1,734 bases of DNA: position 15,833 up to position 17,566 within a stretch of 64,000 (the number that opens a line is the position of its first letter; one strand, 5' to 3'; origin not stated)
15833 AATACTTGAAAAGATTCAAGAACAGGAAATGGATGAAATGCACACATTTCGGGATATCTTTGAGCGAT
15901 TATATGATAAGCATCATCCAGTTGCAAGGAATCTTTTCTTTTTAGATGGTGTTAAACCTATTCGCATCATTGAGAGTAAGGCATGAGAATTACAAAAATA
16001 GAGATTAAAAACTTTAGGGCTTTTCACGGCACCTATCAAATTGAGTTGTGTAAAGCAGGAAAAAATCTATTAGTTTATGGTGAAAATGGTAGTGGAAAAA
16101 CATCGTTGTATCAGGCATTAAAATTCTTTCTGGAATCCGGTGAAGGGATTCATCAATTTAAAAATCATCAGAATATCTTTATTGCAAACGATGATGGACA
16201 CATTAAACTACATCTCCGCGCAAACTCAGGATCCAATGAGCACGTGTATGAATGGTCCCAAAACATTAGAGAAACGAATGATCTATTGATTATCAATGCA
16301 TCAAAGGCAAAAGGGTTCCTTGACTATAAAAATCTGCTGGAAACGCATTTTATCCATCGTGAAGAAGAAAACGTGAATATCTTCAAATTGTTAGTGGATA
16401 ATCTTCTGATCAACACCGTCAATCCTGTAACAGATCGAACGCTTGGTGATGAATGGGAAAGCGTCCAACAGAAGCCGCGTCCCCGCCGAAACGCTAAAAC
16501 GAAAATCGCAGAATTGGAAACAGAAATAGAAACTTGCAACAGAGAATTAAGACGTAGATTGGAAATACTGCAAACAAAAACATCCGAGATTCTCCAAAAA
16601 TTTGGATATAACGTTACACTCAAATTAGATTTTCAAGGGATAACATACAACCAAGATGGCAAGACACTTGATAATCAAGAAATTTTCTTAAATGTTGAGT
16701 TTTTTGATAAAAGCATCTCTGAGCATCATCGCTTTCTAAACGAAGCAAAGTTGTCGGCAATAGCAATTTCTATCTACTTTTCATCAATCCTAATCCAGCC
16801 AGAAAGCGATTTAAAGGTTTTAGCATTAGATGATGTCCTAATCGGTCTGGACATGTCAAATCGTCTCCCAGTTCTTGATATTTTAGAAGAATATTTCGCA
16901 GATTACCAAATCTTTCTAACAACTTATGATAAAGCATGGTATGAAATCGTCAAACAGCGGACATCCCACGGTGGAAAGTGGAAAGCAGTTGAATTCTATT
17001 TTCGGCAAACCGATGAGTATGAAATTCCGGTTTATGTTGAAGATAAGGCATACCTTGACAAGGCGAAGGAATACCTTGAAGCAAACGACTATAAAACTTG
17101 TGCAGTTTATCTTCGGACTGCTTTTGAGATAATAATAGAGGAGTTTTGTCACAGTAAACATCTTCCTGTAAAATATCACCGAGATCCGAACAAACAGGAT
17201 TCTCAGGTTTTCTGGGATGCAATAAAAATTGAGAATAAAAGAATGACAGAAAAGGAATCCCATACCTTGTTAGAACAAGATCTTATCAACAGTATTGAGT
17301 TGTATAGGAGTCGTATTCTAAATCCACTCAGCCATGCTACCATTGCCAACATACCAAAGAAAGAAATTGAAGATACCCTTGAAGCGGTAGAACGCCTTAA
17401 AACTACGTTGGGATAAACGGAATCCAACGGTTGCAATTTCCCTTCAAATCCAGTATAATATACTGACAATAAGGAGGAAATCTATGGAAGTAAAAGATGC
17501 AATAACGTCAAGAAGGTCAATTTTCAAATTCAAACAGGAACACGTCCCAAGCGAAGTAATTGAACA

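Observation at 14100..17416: Candidate undescribed defence-like cassette: TPR protein with an orphan type IIG target-recognition-like domain plus an overlapping SMC/ABC ATPase, inserted between a nitroreductase gene fragment and its intact copy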

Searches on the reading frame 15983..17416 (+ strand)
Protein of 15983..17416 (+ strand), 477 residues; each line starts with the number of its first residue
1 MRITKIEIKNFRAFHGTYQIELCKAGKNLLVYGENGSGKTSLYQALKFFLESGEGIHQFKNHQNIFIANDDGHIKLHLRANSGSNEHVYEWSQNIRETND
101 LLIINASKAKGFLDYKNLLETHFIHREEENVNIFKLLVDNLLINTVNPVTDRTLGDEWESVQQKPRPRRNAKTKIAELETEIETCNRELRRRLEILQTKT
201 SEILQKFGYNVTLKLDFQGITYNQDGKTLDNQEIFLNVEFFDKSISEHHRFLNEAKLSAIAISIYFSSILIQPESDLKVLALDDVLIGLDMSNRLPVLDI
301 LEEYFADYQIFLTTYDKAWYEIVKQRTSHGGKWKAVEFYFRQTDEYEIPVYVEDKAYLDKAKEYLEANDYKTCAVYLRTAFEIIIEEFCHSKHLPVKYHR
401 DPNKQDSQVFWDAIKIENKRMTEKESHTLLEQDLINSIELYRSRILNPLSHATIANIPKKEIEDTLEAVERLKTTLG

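Call 3: search_protein_families(library=pfam, proteins=[window:15983-17416:+], max_evalue=0.1)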
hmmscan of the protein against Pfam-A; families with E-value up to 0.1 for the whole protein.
window:15983-17416:+ (477 aa): 12 families
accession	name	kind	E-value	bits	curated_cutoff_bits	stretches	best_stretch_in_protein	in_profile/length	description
PF02463.25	SMC_N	-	5.9e-15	55.7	40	1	3-323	2-205/220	RecF/RecN/SMC N terminal domain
PF13175.12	AAA_15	-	3.8e-11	43.6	32.1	1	1-256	1-191/374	AAA ATPase domain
PF13476.12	AAA_23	-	1.1e-10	43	27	1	5-205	1-198/201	AAA domain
PF13555.12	AAA_29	-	1.6e-05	25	27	1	4-50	2-46/61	P-loop containing region of AAA domain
PF13304.12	AAA_21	-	3.8e-05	24.3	27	1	31-52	4-25/304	AAA domain, putative AbiEii toxin, Type IV TA system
PF13166.12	AAA_13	-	0.00033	19.9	36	1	22-71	12-59/713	AAA domain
PF11398.14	DUF2813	-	0.001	19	21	1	1-62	1-58/372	Protein of unknown function (DUF2813)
PF00005.33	ABC_tran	-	0.0011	20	25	1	23-63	8-48/137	ABC transporter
PF13514.12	AAA_27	-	0.0015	18.6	22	1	1-50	1-50/206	AAA domain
PF13191.12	AAA_16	-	0.0078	17.2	32.6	1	27-53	25-51/167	AAA ATPase domain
PF13401.12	AAA_22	-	0.05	14.4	27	0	27-61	6-33/130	AAA domain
PF05729.18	NACHT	-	0.061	13.6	26.7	0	29-58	3-32/167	NACHT domain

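Call 4: search_protein_families(library=padloc, proteins=[window:15983-17416:+], max_evalue=0.1)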
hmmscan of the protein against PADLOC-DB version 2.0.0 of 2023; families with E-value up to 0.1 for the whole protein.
window:15983-17416:+ (477 aa): 79 families (the best 25 are shown)
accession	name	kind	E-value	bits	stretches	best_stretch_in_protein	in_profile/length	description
PDLC04135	mad3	-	2.2e-13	48.5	1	2-317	1-324/374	mads_3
PDLC02730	PbeC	-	3.4e-13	47.2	1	1-69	1-71/651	PbeC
PDLC03859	LmuB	-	1.7e-11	42.1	2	170-319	446-586/611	-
PDLC02979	AriA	-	5.7e-11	40.8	1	1-75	1-71/373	-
PDLC02750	PbeC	-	8.9e-10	35.7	1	1-72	1-75/629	PbeC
PDLC02722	PbeC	-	2.6e-09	34.2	1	1-105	1-108/643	PbeC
PDLC02714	PbeC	-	3e-09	34.3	1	1-50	1-52/651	PbeC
PDLC00298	PtuA1|PtuA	-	4.7e-09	33.8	1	1-100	1-94/423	AAA ATPase domain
PDLC02709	PbeC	-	3.3e-08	30.6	1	1-79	1-82/661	PbeC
PDLC00269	PtuA1|PtuA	-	4.4e-08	30.8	1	1-93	1-101/446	AAA ATPase domain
PDLC02739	PbeC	-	4.7e-08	30.2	1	1-49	1-51/644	PbeC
PDLC03868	LmuB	-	5.3e-08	29.6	1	4-51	7-53/1035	-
PDLC02756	PbeC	-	5.5e-08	30.3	1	1-50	1-55/643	PbeC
PDLC00093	GajA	-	6.5e-08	29.7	1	1-59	1-58/736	AAA ATPase domain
PDLC00278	PtuA1|PtuA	-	7e-08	30.2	1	1-77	1-73/436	AAA ATPase domain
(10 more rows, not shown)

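Call 5: search_protein_families(library=ncbifam, proteins=[window:15983-17416:+], max_evalue=0.1)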
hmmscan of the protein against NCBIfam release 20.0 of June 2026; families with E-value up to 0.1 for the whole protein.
window:15983-17416:+ (477 aa): 20 families
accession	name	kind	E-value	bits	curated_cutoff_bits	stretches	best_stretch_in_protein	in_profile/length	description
TIGR00611.2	recf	equivalog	1.8e-09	37.3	172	1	3-128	1-123/339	DNA replication/repair protein RecF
NF053563.1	Rkd4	equivalog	3.3e-08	32.2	860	1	1-50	1-47/747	arcadin-4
TIGR00618.1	sbcc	subfamily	2.1e-06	26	478.5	1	1-46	1-47/1043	exonuclease subunit SbcC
NF045487.1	ASRP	equivalog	3.2e-05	22.7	300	1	30-192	18-175/593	archaea-specific SMC-related protein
NF041035.1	Rad50_Halo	equivalog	0.00015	20.3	1000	1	1-99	1-91/883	DNA double-strand break repair ATPase Rad50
TIGR02169.1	SMC_prok_A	equivalog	0.00023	19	729.4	1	3-50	2-47/1165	chromosome segregation protein SMC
TIGR03185.1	DNA_S_dndD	equivalog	0.00024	19.7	245.85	1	1-50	1-52/650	DNA sulfur modification protein DndD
NF002572.0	PRK02224.1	equivalog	0.00068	18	1087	1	1-98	1-90/888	DNA double-strand break repair ATPase Rad50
NF047739.1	antiphage_MADS3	equivalog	0.0038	16.4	420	1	3-50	2-45/427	methylation-associated defense system AAA family ATPase MAD3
TIGR01189.1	ccmA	equivalog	0.005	16.5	131.6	1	24-61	24-61/198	heme ABC exporter ATP-binding protein CcmA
NF010061.0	PRK13538.1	equivalog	0.0062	16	195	1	24-61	29-66/211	cytochrome c biogenesis heme-transporting ATPase CcmA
TIGR04521.1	ECF_ATPase_2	equivalog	0.012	14.7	330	0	24-61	29-66/279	energy-coupling factor transporter ATPase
TIGR02323.1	CP_lyasePhnK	equivalog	0.013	15.1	302.85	1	17-63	18-64/239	phosphonate C-P lyase system protein PhnK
NF011646.0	PRK15064.1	equivalog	0.016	13.7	762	1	23-96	342-409/530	ABC-F family ATPase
NF010680.0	PRK14079.1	equivalog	0.043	12.8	386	0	1-87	1-82/349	recombination protein F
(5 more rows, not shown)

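Call 12: find_homologous_proteins(query=window:15983-17413:+)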
Query window:15983-17413:+ (477 aa): 2683 proteins with E <= 0.001 among 8000 candidates; the best 120 are listed.
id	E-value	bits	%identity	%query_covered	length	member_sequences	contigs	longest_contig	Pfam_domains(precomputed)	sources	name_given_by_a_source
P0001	1.0e-286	969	92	100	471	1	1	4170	PF13175.13,PF13476.13,PF02463.26,PF13304.13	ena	-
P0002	1.0e-278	943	87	100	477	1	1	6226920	PF13175.13,PF13476.13,PF13555.13,PF02463.26,PF13166.13,PF13304.13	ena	-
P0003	1.1e-277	939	89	99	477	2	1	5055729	PF13175.13,PF13476.13,PF02463.26,PF13304.13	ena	-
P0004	2.4e-274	928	86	100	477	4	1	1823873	PF13175.13,PF13476.13,PF02463.26,PF13304.13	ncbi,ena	-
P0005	2.0e-272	922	87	100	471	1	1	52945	PF13175.13,PF13476.13,PF02463.26,PF13304.13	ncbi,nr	ncbi:hypothetical protein C6501_13160 [Candidatus Poribacteria bacterium]|nr:MAG: hypothetical prote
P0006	6.0e-272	920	87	100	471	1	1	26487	PF13175.13,PF13476.13,PF13555.13,PF02463.26,PF13166.13,PF13304.13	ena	-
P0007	4.5e-260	881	83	100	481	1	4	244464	PF11398.15,PF13175.13,PF13476.13,PF13555.13,PF02463.26,PF13304.13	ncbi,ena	-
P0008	1.6e-256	870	81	99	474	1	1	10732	PF13175.13,PF13476.13,PF13555.13,PF02463.26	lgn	-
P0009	3.9e-255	865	82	100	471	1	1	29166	PF13175.13,PF13476.13,PF02463.26,PF13166.13,PF13304.13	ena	-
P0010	2.8e-253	859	82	100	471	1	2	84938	PF13175.13,PF13476.13,PF02463.26,PF13304.13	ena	-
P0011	4.5e-242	822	78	100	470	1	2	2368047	PF13175.13,PF13476.13,PF02463.26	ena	-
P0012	1.1e-240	817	78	100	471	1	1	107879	PF13175.13,PF13476.13,PF13555.13,PF02463.26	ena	-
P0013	2.8e-240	816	77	100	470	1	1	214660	PF13175.13,PF13476.13,PF13555.13,PF02463.26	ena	-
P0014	1.1e-239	814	78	100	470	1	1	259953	PF13175.13,PF13476.13,PF13555.13,PF02463.26,PF13166.13,PF13304.13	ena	-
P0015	3.8e-237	806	77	100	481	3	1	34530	PF13175.13,PF13476.13,PF02463.26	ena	-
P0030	2.6e-228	777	75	100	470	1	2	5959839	PF13175.13,PF13476.13,PF13555.13,PF02463.26,PF13304.13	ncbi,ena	-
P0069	5.1e-217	739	71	100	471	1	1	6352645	PF11398.15,PF13175.13,PF13476.13,PF13555.13,PF02463.26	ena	-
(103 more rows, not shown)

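Call 18: find_encoding_contigs(protein=P0002, flank=10000, max_places=3)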
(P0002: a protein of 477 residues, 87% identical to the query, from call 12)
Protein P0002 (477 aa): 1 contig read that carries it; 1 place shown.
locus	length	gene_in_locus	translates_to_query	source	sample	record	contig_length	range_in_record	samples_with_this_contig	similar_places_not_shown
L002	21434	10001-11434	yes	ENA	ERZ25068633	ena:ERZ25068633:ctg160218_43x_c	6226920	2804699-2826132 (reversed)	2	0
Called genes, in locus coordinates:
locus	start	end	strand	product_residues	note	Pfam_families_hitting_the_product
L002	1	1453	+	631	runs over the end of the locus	PF14501:HATPase_c_5 (faint), PF00672:HAMP, PF00512:HisKA, PF02518:HATPase_c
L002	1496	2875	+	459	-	PF00072:Response_reg, PF00158:Sigma54_activat, PF14532:Sigma54_activ_2, PF00004:AAA (weak), PF07728:AAA_5 (weak), PF25601:AAA_lid_14, PF02954:HTH_8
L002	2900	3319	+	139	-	PF08334:T2SSG, PF22434:PilW_C (weak)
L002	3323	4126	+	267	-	PF06750:A24_N_bact, PF01478:Peptidase_A24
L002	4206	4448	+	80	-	-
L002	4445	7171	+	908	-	PF13414:TPR_11, PF13432:TPR_16, PF00515:TPR_1, PF13414:TPR_11, PF00515:TPR_1, PF13414:TPR_11, PF00515:TPR_1, PF13414:TPR_11, +31 more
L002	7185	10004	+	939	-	PF08867:FRG, PF00515:TPR_1, PF13414:TPR_11, PF00515:TPR_1, PF13414:TPR_11, PF00515:TPR_1, PF13414:TPR_11, PF00515:TPR_1, +27 more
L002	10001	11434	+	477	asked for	PF02463:SMC_N, PF13166:AAA_13 (faint), PF13175:AAA_15, PF13476:AAA_23, PF13555:AAA_29 (faint), PF13304:AAA_21 (faint)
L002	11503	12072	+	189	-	PF00881:Nitroreductase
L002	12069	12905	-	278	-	PF04909:Amidohydro_2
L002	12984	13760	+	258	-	-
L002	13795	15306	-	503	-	PF07728:AAA_5 (faint), PF07724:AAA_2, PF00004:AAA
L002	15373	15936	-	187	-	PF00227:Proteasome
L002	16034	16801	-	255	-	-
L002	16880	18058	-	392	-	PF01656:CbiA, PF02374:ArsA_ATPase, PF10609:ParA (faint), PF13614:AAA_31, PF17886:ArsA_HSP20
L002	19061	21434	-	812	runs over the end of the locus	-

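Call 19: find_encoding_contigs(protein=P0030, flank=10000, max_places=3)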
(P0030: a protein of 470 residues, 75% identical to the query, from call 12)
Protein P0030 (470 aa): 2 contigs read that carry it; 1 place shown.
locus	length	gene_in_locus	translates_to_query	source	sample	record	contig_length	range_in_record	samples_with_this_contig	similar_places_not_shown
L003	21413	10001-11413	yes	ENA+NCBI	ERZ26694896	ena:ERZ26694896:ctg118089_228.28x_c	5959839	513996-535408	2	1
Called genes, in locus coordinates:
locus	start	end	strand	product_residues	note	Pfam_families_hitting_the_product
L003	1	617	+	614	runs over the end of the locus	PF00672:HAMP, PF00512:HisKA, PF02518:HATPase_c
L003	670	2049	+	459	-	PF00072:Response_reg, PF00158:Sigma54_activat, PF14532:Sigma54_activ_2, PF00004:AAA (faint), PF07728:AAA_5 (weak), PF25601:AAA_lid_14, PF02954:HTH_8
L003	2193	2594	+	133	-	PF08334:T2SSG, PF22434:PilW_C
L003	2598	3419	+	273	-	PF06750:A24_N_bact, PF01478:Peptidase_A24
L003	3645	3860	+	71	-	-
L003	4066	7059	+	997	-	PF13205:Big_5, PF03781:FGE-sulfatase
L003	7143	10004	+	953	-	PF08867:FRG, PF00515:TPR_1, PF07719:TPR_2, PF13414:TPR_11, PF00515:TPR_1, PF13414:TPR_11, PF13414:TPR_11, PF13414:TPR_11, +24 more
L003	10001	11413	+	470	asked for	PF02463:SMC_N, PF13175:AAA_15, PF13476:AAA_23, PF13555:AAA_29 (faint), PF13304:AAA_21 (faint)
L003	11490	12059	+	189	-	PF00881:Nitroreductase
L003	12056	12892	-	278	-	PF04909:Amidohydro_2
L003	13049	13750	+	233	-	-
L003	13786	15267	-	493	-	PF07728:AAA_5 (faint), PF00004:AAA (weak), PF07724:AAA_2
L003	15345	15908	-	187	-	PF00227:Proteasome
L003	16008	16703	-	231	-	-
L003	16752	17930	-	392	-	PF01656:CbiA, PF02374:ArsA_ATPase, PF10609:ParA (faint), PF13614:AAA_31, PF17886:ArsA_HSP20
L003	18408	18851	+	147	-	PF00572:Ribosomal_L13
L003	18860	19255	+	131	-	PF00380:Ribosomal_S9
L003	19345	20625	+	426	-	PF00709:Adenylsucc_synt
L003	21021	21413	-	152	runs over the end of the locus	PF00037:Fer4 (weak), PF12797:Fer4_2 (faint), PF12837:Fer4_6 (faint), PF14697:Fer4_21, PF12838:Fer4_7 (weak), PF13187:Fer4_9 (weak), PF00037:Fer4 (weak), PF12838:Fer4_7 (weak), +3 more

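Call 20: search_protein_families(library=pfam, proteins=[L002:7185-10001:+, L003:7143-10001:+, L002:4445-7168:+], max_evalue=0.001)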
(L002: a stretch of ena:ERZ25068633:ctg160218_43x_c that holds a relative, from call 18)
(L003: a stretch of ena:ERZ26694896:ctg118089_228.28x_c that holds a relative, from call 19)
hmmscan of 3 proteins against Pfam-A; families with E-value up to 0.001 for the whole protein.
L002:7185-10001:+ (939 aa): 20 families
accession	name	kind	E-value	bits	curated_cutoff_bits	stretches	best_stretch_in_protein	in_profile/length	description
PF00515.34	TPR_1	-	6.4e-69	225.6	27.8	7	427-456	2-31/34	Tetratricopeptide repeat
PF13414.12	TPR_11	-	4.8e-63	209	26.8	8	401-440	3-42/42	TPR repeat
PF07719.23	TPR_2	-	5.9e-51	166.8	27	6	393-424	2-33/34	Tetratricopeptide repeat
PF13181.12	TPR_8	-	2.3e-43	143.1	25.7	5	427-456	2-31/34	Tetratricopeptide repeat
PF13431.12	TPR_17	-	3.7e-32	108.3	24.4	2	415-446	2-33/34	Tetratricopeptide repeat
PF13432.12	TPR_16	-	2.4e-31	108.2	32.7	4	399-454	4-59/65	Tetratricopeptide repeat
PF13424.12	TPR_12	-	4.7e-24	84.8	30.1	4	360-421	5-74/77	Tetratricopeptide repeat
PF13371.12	TPR_9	-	8.9e-22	77.3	35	1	400-455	3-58/73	Tetratricopeptide repeat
PF14559.12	TPR_19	-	9e-15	55.2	25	1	235-273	4-42/68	Tetratricopeptide repeat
PF08867.16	FRG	-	3e-13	50.9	25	1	31-115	2-88/94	FRG domain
PF12950.13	TaqI_C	-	5.7e-13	49.6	26.5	1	717-814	33-118/118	TaqI-like C-terminal specificity domain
PF13428.12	TPR_14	-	4.9e-12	45.7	23.5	0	257-294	2-39/44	Tetratricopeptide repeat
PF13374.12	TPR_10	-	2.3e-09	37.4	27.5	0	289-320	1-32/42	Tetratricopeptide repeat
PF13174.12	TPR_6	-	4.2e-07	30.6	26.3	0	427-454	1-28/33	Tetratricopeptide repeat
PF25575.1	TPR_BSK1_C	-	1.2e-05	25.6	42.2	0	272-322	58-109/118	Serine/threonine-protein kinase BSK1-like, TPR repeats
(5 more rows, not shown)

L003:7143-10001:+ (953 aa): 20 families
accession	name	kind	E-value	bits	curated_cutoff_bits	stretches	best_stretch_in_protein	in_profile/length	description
PF00515.34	TPR_1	-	1.4e-69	227.7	27.8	8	292-325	1-34/34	Tetratricopeptide repeat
PF13414.12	TPR_11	-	1.4e-66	220.4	26.8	8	299-340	1-42/42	TPR repeat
PF07719.23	TPR_2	-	2.5e-55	180.5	27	4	292-324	1-33/34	Tetratricopeptide repeat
PF13181.12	TPR_8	-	1.6e-47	156.1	25.7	4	292-324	1-33/34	Tetratricopeptide repeat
PF13431.12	TPR_17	-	8.8e-37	122.7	24.4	4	283-312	4-33/34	Tetratricopeptide repeat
PF13424.12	TPR_12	-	1.6e-31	108.8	30.1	4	258-322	3-75/77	Tetratricopeptide repeat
PF13432.12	TPR_16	-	1.7e-27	95.9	32.7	4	264-323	3-62/65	Tetratricopeptide repeat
PF13371.12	TPR_9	-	2.7e-23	82.2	35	2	505-554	4-53/73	Tetratricopeptide repeat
PF13428.12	TPR_14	-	2e-17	62.4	23.5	0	498-533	3-38/44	Tetratricopeptide repeat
PF13174.12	TPR_6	-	1.3e-14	54.1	26.3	0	498-529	2-33/33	Tetratricopeptide repeat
PF08867.16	FRG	-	2.4e-14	54.4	25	1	32-115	3-88/94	FRG domain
PF14559.12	TPR_19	-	6.3e-13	49.3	25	0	277-326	10-59/68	Tetratricopeptide repeat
PF25575.1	TPR_BSK1_C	-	2.7e-12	47.1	42.2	0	204-295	26-114/118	Serine/threonine-protein kinase BSK1-like, TPR repeats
PF12950.13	TaqI_C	-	5.9e-11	43.1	26.5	1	714-828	17-118/118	TaqI-like C-terminal specificity domain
PF12569.14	NatA_aux_su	-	1.8e-10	40.9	33.3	1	336-389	202-255/515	N-terminal acetyltransferase A, auxiliary subunit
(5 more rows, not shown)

L002:4445-7168:+ (908 aa): 21 families
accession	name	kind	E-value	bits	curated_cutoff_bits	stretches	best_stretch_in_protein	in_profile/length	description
PF00515.34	TPR_1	-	5.8e-77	251.1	27.8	10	787-820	1-34/34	Tetratricopeptide repeat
PF13414.12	TPR_11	-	1.4e-69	229.9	26.8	9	551-592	1-42/42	TPR repeat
PF07719.23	TPR_2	-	5.2e-58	188.9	27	5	787-820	1-34/34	Tetratricopeptide repeat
PF13181.12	TPR_8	-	1.3e-53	175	25.7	4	789-820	3-34/34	Tetratricopeptide repeat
PF13371.12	TPR_9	-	1.8e-46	156.5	35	5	837-886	11-60/73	Tetratricopeptide repeat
PF13431.12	TPR_17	-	3.2e-41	136.6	24.4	3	810-838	2-30/34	Tetratricopeptide repeat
PF13432.12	TPR_16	-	7.9e-36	122.5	32.7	6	622-683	2-63/65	Tetratricopeptide repeat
PF13424.12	TPR_12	-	8.6e-31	106.4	30.1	5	649-715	1-75/77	Tetratricopeptide repeat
PF13428.12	TPR_14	-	6e-23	79.4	23.5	0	789-828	3-42/44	Tetratricopeptide repeat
PF14559.12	TPR_19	-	5.9e-21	75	25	0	629-684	3-58/68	Tetratricopeptide repeat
PF13174.12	TPR_6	-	1.8e-13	50.6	26.3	0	618-649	1-32/33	Tetratricopeptide repeat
PF10516.15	SHNi-TPR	-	2.1e-12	46.8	21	0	765-783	13-31/38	SHNi-TPR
PF03704.23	BTAD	-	1.5e-09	38.8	22.1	0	679-744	56-121/146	Bacterial transcriptional activator domain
PF13374.12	TPR_10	-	5.6e-09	36.2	27.5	0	686-714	3-31/42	Tetratricopeptide repeat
PF23914.1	TPR_CcmH_CycH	-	6.5e-09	36.3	42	0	645-748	44-150/158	Cytochrome c-type biogenesis protein H TPR domain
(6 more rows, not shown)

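Call 24: search_solved_structures(query=window:15983-17413:+, max_evalue=1)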
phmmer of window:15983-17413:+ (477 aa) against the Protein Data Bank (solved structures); distinct sequences matched with E-value up to 1: 28.
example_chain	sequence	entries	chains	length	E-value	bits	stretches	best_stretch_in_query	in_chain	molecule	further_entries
4nci_A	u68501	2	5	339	0.0019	20.4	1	1-50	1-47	DNA double-strand break repair Rad50 ATPase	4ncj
3qkt_A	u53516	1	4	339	0.002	20.4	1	1-50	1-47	DNA double-strand break repair rad50 ATPase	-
4nck_A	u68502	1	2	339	0.0022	20.2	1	1-50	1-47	DNA double-strand break repair Rad50 ATPase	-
3qku_A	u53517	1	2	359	0.0022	20.2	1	1-50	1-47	DNA double-strand break repair rad50 ATPase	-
4nch_A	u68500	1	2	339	0.0036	19.5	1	1-50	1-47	DNA double-strand break repair Rad50 ATPase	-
9wfu_A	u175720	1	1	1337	0.0059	18.8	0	25-47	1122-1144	ABC transporter D family member 1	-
9wfg_A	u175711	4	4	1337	0.0059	18.8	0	25-47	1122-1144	ABC transporter D family member 1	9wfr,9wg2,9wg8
1us8_A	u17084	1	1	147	0.0067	18.6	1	1-52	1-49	DNA DOUBLE-STRAND BREAK REPAIR RAD50 ATPASE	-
1f2t_A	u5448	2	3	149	0.0069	18.6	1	1-52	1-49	RAD50 ABC-ATPASE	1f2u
1g9x_A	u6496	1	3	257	0.012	17.8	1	10-62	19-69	HIGH-AFFINITY BRANCHED-CHAIN AMINO ACID TRANSPORT ATP-BINDING PROTEIN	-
1ii8_A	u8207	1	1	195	0.012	17.8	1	1-51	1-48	Rad50 ABC-ATPase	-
3qkr_A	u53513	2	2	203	0.012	17.7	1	1-51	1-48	DNA double-strand break repair rad50 ATPase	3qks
3qf7_A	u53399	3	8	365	0.019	17.1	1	6-182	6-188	Rad50 | Probable DNA double-strand break repair Rad50 ATPase,Probable DNA double-strand break repa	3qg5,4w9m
3tho_A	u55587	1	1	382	0.076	15.1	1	6-99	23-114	Probable DNA double-strand break repair Rad50 ATPase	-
6f1y_j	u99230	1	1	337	0.13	14.3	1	24-49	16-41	Cytoplasmic dynein 1 light intermediate chain 2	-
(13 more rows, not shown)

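Call 33: find_encoding_contigs(protein=P0003, flank=10000, max_places=2)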
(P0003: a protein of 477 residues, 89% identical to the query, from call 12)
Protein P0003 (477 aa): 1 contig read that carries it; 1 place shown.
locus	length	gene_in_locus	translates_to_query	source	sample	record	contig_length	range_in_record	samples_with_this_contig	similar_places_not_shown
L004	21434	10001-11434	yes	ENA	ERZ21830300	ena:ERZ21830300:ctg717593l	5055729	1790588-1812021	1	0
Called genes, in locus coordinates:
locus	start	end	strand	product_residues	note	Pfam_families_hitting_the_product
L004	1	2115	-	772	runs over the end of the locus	PF08757:CotH, PF00932:LTD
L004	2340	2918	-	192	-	PF16316:DUF4956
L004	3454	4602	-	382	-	PF13551:HTH_29 (weak), PF13518:HTH_28 (faint), PF13565:HTH_32, PF13358:DDE_3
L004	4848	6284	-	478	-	PF00528:BPD_transp_1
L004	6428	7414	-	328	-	PF01547:SBP_bac_1, PF13531:SBP_bac_11, PF13416:SBP_bac_8, PF13343:SBP_bac_6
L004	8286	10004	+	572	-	PF00515:TPR_1, PF13432:TPR_16 (weak), PF13414:TPR_11 (weak), PF00515:TPR_1, PF07719:TPR_2 (weak), PF13181:TPR_8 (weak), PF13414:TPR_11, PF12950:TaqI_C, +13 more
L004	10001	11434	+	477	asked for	PF02463:SMC_N, PF13175:AAA_15, PF13476:AAA_23, PF13304:AAA_21 (faint)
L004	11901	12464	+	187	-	PF13565:HTH_32 (weak)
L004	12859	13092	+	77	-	-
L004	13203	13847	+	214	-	-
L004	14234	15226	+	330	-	PF01370:Epimerase, PF13460:NAD_binding_10 (weak), PF16363:GDP_Man_Dehyd (weak)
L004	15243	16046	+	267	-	PF05721:PhyH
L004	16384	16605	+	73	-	-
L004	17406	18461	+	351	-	PF02615:Ldh_2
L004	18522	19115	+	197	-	-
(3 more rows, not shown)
